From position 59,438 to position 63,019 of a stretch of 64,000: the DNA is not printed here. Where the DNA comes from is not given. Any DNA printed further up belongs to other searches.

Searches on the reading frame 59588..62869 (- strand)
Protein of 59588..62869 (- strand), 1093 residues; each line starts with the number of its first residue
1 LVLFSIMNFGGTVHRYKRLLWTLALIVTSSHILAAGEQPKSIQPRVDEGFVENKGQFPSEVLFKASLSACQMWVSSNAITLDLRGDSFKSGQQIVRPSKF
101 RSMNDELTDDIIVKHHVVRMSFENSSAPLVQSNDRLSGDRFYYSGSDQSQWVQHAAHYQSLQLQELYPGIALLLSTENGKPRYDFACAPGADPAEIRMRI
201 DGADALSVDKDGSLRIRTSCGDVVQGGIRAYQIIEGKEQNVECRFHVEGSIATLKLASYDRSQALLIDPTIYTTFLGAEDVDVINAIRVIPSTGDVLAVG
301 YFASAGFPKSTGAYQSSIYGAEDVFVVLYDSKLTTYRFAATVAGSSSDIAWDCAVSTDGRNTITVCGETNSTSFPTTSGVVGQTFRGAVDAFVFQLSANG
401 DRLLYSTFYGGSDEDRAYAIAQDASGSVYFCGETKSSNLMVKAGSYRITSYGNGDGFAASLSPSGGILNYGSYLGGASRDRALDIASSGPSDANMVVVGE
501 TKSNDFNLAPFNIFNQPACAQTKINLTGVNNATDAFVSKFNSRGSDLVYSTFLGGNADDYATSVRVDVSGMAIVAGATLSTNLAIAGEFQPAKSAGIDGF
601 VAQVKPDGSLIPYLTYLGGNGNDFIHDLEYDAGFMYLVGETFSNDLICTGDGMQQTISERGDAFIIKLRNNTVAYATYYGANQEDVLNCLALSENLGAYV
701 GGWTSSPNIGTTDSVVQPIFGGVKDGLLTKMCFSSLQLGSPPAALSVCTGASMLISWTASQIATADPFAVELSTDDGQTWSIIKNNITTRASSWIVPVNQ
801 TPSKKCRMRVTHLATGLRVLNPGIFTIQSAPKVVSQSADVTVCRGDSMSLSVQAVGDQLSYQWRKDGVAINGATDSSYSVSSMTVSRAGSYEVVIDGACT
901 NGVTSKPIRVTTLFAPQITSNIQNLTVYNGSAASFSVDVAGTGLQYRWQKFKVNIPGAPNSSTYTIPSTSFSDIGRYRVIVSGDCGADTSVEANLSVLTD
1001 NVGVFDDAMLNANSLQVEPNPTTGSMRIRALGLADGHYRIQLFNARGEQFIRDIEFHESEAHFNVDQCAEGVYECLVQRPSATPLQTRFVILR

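Call 57: search_protein_families(library=pfam, proteins=[window:59588-62869:-], max_evalue=1e-8)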
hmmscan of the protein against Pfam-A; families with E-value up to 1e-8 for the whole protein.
window:59588-62869:- (1093 aa): 2 families
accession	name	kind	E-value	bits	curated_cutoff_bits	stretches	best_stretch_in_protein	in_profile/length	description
PF25778.1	DUF7948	-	4.2e-53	181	27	1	50-270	1-214/214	Domain of unknown function (DUF7948)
PF13927.12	Ig_3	-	2e-11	44.7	30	0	831-894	2-75/78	Immunoglobulin domain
